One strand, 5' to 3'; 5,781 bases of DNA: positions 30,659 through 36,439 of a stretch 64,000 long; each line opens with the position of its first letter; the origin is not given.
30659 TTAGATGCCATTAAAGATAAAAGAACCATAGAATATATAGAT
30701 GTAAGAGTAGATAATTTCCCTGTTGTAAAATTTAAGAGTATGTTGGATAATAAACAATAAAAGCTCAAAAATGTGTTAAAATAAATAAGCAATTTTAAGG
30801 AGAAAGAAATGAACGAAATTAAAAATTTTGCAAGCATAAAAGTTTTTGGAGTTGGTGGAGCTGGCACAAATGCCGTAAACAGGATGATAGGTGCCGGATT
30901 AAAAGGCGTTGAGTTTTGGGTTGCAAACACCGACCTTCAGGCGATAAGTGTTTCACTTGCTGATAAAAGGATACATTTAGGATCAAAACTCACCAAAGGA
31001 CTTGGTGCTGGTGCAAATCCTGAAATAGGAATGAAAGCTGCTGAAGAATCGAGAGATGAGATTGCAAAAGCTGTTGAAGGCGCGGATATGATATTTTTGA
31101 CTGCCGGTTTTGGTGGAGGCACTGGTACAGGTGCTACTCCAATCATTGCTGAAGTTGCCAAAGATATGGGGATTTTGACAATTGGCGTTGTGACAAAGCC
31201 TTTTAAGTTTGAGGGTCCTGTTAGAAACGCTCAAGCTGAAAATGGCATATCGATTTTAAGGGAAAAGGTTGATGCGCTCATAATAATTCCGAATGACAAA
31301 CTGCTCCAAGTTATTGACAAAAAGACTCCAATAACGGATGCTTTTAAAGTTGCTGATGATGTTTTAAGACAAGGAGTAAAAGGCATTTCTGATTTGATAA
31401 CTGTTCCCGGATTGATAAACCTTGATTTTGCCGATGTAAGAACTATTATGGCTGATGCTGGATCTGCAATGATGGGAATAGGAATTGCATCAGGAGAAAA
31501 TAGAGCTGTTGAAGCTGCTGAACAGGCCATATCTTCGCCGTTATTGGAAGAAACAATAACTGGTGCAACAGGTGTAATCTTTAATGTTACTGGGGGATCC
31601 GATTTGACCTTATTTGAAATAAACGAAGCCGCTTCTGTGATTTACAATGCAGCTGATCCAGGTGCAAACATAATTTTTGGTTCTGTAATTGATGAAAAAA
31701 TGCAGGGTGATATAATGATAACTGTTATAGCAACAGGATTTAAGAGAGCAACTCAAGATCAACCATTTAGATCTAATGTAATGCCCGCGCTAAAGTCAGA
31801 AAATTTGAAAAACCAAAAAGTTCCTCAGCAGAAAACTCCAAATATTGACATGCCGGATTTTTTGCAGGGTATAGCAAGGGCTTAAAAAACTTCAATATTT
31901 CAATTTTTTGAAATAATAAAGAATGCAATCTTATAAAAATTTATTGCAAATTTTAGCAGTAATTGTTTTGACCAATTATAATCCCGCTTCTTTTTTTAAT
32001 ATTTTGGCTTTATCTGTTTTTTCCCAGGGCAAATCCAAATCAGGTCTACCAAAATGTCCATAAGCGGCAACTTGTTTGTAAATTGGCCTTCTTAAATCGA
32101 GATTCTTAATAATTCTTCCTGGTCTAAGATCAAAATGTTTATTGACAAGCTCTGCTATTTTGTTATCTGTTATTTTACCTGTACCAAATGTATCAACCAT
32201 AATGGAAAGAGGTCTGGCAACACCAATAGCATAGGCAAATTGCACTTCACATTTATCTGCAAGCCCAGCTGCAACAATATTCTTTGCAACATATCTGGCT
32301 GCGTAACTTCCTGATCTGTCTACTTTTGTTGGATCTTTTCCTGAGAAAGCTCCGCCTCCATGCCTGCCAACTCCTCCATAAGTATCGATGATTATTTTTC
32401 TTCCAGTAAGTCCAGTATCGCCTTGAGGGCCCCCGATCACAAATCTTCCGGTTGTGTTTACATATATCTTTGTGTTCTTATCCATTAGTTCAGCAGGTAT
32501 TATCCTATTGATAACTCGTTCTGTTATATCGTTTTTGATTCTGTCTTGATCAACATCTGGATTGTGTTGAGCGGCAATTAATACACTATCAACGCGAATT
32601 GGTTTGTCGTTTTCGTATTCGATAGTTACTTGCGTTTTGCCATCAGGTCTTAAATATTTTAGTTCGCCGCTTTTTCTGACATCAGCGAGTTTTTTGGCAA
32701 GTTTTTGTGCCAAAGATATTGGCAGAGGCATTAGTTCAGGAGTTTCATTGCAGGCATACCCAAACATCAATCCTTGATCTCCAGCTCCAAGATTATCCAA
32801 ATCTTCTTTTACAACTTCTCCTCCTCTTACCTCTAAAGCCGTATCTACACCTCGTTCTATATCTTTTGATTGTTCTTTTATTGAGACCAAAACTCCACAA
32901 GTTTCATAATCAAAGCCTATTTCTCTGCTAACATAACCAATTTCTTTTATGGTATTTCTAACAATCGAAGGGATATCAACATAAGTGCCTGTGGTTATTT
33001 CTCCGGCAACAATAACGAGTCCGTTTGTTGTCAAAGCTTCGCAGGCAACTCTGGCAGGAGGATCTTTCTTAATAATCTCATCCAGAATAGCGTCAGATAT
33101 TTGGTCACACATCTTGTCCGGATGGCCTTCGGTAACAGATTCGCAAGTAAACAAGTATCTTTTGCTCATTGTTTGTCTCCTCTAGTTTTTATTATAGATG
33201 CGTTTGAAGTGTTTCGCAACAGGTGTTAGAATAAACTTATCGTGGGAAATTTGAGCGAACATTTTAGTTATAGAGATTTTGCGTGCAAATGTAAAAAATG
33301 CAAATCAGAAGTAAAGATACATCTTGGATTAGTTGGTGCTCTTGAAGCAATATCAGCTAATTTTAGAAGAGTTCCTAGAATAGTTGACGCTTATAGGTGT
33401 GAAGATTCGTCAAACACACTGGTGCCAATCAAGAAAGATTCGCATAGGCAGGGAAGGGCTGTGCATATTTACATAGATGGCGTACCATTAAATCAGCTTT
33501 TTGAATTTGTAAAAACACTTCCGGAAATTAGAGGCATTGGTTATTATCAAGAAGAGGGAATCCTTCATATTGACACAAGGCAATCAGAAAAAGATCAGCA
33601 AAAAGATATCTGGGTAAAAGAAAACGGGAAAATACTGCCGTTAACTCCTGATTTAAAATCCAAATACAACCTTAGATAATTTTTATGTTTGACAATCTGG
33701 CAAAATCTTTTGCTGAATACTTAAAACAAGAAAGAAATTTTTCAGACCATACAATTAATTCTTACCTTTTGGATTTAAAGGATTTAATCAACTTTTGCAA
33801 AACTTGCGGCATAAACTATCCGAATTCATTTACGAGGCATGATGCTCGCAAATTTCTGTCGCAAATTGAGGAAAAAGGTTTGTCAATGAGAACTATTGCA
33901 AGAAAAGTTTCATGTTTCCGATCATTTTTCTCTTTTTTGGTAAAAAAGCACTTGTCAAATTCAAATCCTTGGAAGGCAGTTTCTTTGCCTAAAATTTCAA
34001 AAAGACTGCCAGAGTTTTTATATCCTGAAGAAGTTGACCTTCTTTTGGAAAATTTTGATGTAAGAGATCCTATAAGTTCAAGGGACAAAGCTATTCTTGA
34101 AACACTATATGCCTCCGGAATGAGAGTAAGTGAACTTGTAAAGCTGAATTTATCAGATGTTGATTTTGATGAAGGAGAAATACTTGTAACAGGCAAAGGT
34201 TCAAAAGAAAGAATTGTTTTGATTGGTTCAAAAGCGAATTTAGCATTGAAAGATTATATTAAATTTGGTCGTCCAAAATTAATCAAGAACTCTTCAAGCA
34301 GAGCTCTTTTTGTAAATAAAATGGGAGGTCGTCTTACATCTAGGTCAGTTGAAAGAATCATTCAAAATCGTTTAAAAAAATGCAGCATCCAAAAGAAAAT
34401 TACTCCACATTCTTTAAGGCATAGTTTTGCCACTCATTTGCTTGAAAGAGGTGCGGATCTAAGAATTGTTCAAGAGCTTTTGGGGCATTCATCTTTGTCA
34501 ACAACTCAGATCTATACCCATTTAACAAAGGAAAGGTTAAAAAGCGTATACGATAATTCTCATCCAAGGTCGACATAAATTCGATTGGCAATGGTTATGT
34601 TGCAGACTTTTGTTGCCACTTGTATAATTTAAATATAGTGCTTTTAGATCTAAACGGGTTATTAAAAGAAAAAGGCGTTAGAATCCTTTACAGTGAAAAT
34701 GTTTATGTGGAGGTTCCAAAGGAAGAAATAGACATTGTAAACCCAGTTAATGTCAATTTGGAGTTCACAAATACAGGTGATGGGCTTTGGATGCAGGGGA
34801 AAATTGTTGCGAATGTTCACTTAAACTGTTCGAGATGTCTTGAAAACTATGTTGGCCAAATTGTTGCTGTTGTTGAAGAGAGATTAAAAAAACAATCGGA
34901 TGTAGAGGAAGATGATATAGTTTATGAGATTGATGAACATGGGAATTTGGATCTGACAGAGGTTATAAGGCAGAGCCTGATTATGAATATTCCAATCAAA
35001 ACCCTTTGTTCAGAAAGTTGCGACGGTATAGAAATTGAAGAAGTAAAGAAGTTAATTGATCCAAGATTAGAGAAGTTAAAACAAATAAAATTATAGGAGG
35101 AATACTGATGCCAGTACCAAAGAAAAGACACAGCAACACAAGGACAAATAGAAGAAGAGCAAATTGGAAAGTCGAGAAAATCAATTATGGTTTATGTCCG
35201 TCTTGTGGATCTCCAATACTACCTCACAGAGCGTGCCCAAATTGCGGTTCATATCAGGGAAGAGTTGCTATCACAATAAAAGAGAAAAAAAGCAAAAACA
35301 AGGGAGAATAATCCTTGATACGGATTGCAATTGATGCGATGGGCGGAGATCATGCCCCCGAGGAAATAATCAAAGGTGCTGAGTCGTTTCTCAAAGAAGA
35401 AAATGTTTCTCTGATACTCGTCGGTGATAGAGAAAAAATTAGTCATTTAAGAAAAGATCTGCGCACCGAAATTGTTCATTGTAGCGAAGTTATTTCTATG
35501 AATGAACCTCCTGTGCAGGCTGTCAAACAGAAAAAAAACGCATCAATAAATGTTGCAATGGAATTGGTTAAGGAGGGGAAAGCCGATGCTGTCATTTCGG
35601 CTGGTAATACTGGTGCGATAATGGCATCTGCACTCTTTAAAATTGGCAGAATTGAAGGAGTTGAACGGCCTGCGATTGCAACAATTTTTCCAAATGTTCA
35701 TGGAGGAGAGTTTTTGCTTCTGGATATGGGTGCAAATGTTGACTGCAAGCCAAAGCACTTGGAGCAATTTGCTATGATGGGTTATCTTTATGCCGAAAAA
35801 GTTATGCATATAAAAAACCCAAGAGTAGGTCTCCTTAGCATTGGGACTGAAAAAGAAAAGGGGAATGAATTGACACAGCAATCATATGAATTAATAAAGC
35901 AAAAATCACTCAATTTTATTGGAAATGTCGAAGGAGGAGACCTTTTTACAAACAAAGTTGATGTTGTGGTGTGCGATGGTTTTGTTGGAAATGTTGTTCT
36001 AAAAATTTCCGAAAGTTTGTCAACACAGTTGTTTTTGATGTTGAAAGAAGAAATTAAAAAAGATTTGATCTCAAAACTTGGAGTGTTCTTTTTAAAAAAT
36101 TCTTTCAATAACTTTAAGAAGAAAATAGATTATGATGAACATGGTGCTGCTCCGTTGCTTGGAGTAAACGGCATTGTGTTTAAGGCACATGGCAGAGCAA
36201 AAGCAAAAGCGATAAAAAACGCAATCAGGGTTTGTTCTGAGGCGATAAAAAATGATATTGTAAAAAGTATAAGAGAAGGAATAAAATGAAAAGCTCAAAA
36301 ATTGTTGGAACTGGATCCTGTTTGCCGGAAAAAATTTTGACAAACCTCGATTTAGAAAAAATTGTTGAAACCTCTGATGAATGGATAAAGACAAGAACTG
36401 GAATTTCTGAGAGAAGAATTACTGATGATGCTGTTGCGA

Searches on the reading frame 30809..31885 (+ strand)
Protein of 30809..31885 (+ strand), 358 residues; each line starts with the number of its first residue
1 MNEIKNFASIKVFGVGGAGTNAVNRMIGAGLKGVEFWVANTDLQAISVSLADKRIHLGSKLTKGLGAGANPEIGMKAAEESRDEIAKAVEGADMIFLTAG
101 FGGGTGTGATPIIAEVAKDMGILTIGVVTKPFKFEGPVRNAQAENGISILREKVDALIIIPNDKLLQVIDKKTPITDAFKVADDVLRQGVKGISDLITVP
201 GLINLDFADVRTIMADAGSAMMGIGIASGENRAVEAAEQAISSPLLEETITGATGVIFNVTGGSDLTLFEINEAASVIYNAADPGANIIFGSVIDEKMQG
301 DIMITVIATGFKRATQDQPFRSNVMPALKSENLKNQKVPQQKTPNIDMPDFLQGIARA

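Call 80: search_protein_families(library=pfam, proteins=[window:30809-31885:+], max_evalue=0.000001)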
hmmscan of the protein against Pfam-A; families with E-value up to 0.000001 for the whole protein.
window:30809-31885:+ (358 aa): 2 families
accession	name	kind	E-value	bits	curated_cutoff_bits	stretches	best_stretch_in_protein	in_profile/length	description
PF00091.31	Tubulin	-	2.9e-51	174.9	33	1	9-169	1-189/190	Tubulin/FtsZ family, GTPase domain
PF12327.13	FtsZ_C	-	2.7e-35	121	27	1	218-312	1-95/95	FtsZ family, C-terminal domain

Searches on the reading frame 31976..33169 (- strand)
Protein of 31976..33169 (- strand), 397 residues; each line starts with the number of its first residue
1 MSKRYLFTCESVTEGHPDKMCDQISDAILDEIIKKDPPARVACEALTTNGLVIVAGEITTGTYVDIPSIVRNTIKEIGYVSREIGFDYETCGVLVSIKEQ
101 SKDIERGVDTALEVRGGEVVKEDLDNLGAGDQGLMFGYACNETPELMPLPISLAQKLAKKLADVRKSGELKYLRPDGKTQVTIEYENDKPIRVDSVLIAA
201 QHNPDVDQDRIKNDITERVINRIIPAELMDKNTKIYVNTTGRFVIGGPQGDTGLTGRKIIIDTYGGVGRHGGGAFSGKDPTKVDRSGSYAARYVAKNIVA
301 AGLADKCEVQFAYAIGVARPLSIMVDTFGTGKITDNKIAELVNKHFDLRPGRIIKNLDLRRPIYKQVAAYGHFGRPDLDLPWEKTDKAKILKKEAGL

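Call 80: search_protein_families(library=pfam, proteins=[window:31976-33169:-], max_evalue=0.000001)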
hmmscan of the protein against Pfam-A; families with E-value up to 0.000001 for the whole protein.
window:31976-33169:- (397 aa): 3 families
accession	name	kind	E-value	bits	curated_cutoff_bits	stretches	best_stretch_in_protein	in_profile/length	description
PF02773.21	S-AdoMet_synt_C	-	1.6e-70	235.8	25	1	245-384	1-138/138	S-adenosylmethionine synthetase, C-terminal domain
PF02772.21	S-AdoMet_synt_M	-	1.6e-50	170.7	29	1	127-243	2-120/120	S-adenosylmethionine synthetase, central domain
PF00438.25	S-AdoMet_synt_N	-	1.1e-43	148.3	33.1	1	5-101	2-98/99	S-adenosylmethionine synthetase, N-terminal domain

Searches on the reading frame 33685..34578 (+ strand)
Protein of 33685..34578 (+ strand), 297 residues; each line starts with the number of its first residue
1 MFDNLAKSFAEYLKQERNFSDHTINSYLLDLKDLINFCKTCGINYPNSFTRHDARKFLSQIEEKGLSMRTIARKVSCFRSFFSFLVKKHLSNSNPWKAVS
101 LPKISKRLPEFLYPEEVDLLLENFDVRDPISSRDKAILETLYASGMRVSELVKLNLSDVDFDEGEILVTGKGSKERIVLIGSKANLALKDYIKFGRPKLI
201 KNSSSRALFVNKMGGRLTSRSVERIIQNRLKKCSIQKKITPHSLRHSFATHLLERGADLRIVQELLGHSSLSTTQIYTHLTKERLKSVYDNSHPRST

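Call 80: search_protein_families(library=pfam, proteins=[window:33685-34578:+], max_evalue=0.000001)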
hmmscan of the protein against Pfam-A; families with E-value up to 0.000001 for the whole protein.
window:33685-34578:+ (297 aa): 3 families
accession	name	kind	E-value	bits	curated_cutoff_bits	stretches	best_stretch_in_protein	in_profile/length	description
PF00589.27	Phage_integrase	-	1.5e-51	175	27.1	1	111-283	2-171/172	Phage integrase family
PF02899.23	Phage_int_SAM_1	-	2.3e-18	66.7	22.3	1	7-88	2-82/83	Phage integrase, N-terminal SAM-like domain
PF13495.12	Phage_int_SAM_4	-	2.3e-09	37.9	27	1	6-90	2-83/85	Phage integrase, N-terminal SAM-like domain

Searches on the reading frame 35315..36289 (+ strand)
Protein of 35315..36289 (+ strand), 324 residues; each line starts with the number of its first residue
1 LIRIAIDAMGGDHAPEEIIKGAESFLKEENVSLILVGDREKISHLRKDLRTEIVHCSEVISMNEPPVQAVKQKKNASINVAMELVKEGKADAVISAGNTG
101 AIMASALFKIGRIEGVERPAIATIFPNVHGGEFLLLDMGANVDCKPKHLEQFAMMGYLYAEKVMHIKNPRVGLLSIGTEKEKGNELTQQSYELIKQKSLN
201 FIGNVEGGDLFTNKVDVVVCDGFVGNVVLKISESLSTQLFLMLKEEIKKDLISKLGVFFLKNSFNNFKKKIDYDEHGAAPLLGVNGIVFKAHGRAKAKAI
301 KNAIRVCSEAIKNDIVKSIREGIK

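Call 34: search_protein_families(library=pfam, proteins=[window:35315-36289:+], max_evalue=0.00001)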
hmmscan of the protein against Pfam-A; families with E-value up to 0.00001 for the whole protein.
window:35315-36289:+ (324 aa): 2 families
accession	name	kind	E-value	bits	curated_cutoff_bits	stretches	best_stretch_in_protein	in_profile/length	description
PF02504.20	FA_synthesis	-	3.1e-119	398.3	29.1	1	2-316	1-322/324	Fatty acid synthesis protein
PF01515.24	PTA_PTB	-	2.6e-07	30.8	24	1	46-192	73-219/319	Phosphate acetyl/butaryl transferase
